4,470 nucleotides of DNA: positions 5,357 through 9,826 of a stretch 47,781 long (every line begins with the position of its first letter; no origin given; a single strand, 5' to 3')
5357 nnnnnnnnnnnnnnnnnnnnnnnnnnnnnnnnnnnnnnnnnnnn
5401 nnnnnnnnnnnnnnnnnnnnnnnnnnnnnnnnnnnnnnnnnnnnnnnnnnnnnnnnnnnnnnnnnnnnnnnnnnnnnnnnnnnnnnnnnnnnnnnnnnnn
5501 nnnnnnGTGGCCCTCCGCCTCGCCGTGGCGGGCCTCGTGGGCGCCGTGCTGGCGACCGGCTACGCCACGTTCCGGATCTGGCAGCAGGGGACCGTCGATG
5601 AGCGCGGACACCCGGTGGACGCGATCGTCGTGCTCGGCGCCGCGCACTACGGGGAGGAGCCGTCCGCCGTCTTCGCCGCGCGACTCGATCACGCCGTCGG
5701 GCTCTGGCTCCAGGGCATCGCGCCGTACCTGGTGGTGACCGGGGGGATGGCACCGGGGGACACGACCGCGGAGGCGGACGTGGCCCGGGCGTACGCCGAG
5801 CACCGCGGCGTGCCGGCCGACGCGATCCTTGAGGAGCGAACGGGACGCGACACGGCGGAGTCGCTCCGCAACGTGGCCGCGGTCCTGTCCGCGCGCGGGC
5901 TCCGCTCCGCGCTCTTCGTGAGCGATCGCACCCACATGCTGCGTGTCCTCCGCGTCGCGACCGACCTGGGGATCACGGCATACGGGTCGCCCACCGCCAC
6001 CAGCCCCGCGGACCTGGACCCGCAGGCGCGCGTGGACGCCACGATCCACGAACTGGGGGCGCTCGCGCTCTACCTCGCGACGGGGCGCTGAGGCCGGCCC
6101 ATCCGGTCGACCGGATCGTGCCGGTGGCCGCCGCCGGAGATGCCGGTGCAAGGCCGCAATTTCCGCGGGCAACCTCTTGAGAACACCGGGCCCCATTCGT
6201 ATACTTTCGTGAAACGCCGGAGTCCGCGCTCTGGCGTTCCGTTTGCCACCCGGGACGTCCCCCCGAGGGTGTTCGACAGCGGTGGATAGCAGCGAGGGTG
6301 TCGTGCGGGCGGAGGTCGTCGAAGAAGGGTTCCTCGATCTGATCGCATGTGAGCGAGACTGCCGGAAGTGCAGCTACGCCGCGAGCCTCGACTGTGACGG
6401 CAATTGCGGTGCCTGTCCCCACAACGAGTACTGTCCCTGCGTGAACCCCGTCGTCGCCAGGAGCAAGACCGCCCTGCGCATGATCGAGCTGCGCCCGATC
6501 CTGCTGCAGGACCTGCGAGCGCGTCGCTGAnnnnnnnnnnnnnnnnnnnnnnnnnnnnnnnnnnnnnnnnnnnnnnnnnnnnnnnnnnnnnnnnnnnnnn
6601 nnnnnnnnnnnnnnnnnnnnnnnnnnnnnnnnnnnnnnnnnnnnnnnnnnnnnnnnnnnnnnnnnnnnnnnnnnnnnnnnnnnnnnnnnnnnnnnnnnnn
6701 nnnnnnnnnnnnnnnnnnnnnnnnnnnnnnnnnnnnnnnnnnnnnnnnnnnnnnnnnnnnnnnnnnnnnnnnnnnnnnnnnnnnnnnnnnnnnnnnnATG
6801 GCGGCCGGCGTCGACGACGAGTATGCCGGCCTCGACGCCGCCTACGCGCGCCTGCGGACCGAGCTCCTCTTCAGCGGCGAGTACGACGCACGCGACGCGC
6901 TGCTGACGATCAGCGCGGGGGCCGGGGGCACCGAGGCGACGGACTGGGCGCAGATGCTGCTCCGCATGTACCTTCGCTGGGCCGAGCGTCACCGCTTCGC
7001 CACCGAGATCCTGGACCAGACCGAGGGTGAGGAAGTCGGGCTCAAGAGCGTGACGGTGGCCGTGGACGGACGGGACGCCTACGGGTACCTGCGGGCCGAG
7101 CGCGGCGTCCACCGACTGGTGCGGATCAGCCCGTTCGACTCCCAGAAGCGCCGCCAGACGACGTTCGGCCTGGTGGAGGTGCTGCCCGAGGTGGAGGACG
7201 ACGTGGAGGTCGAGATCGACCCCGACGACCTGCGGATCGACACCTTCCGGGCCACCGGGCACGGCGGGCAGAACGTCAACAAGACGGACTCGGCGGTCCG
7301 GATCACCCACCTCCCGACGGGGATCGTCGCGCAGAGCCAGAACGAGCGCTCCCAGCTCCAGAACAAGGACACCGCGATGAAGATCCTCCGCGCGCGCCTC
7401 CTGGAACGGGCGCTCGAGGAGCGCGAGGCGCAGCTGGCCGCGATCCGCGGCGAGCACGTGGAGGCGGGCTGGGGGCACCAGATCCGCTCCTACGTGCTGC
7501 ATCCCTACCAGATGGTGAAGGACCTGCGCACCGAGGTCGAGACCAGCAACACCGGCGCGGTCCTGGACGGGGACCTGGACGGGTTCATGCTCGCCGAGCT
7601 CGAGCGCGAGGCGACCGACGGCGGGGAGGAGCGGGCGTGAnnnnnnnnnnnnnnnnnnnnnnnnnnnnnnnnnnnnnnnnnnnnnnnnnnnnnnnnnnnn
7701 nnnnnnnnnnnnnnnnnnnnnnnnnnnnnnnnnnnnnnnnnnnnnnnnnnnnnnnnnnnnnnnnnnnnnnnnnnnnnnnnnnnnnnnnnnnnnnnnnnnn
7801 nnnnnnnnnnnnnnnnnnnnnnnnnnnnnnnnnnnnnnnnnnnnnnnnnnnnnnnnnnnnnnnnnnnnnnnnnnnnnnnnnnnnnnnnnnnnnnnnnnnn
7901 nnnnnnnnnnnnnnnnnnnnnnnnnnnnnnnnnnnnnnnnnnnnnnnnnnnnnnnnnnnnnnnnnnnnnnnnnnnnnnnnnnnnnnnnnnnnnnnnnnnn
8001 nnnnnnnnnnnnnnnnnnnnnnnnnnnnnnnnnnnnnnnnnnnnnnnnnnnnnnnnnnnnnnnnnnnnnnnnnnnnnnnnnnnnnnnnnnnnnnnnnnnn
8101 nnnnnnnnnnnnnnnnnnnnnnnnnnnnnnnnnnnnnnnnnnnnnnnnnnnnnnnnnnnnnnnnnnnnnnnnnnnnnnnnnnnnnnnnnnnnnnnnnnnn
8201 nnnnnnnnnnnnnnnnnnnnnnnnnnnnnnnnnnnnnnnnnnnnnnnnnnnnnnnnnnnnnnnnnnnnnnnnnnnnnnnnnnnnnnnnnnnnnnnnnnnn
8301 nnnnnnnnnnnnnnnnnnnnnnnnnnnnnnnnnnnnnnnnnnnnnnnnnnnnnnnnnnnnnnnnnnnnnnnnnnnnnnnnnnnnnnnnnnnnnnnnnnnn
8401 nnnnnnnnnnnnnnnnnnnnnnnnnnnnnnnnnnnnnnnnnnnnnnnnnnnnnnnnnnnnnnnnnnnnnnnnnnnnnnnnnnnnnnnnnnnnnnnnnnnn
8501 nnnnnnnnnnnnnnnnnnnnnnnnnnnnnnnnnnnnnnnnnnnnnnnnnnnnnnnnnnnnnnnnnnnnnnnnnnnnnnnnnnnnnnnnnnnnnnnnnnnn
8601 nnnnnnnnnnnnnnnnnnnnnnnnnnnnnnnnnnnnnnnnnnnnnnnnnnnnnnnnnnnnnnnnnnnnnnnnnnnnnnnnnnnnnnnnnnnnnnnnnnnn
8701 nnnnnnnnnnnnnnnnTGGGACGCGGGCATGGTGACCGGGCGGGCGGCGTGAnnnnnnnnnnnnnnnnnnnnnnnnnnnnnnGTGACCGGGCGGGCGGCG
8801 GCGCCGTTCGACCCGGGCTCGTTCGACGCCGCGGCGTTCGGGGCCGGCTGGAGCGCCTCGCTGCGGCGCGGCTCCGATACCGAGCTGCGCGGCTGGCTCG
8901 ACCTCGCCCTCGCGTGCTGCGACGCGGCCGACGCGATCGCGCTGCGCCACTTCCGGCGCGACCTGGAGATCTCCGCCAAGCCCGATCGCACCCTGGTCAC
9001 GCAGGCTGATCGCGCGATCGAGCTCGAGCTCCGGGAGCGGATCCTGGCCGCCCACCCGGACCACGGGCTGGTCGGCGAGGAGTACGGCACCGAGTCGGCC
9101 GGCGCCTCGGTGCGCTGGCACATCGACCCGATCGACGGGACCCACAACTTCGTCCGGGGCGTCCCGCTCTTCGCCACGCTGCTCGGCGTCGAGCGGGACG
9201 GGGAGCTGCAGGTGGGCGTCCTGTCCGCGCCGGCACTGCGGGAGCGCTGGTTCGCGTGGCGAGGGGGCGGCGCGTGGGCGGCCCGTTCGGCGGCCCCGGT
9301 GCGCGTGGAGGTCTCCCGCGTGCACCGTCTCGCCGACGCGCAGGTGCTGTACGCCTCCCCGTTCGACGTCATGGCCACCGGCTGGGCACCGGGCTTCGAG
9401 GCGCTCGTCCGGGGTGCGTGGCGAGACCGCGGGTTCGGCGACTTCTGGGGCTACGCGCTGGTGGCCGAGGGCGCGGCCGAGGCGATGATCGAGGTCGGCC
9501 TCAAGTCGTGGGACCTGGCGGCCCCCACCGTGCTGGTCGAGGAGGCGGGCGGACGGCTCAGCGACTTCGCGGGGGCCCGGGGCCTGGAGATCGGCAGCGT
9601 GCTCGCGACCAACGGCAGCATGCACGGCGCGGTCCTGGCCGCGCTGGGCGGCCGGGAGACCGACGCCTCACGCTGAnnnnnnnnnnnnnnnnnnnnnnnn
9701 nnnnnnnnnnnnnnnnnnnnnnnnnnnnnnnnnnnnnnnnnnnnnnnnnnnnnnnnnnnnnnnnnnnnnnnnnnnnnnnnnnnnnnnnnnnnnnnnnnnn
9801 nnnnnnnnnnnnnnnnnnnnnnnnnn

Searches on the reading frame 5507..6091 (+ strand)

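Call 58: search_protein_families(library=pfam, proteins=[window:5507-6091:+], max_evalue=0.0001)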
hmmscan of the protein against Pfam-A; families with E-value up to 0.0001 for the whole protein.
window:5507-6091:+ (194 aa): 1 family
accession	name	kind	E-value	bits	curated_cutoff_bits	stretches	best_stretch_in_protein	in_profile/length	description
PF02698.23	DUF218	-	8.6e-28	97.3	27.6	1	38-182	1-130/133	DUF218 domain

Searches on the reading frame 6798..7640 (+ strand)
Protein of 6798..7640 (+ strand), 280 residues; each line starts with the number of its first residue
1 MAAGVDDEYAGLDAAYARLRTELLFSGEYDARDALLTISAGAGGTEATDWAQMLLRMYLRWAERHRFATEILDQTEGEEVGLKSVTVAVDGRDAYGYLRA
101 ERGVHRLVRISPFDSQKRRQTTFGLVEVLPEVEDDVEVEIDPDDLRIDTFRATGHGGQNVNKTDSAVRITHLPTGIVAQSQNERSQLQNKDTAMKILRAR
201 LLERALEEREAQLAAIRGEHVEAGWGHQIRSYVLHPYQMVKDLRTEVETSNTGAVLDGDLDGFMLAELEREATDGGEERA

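Call 58: search_protein_families(library=pfam, proteins=[window:6798-7640:+], max_evalue=0.0001)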
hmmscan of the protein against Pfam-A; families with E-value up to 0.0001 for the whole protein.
window:6798-7640:+ (280 aa): 2 families
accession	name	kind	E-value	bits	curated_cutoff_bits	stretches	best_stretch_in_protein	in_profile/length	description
PF03462.23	PCRF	-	8e-43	146.9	24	1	13-123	81-191/194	PCRF domain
PF00472.26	RF-1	-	1.3e-41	141.6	35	1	134-244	1-116/116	RF-1 domain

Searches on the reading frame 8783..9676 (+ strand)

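Call 58: search_protein_families(library=pfam, proteins=[window:8783-9676:+], max_evalue=0.0001)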
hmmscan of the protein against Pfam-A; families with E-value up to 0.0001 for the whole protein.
window:8783-9676:+ (297 aa): 1 family
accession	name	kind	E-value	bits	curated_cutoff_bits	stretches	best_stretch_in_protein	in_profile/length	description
PF00459.30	Inositol_P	-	2e-43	149.3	27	1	41-287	8-265/271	Inositol monophosphatase family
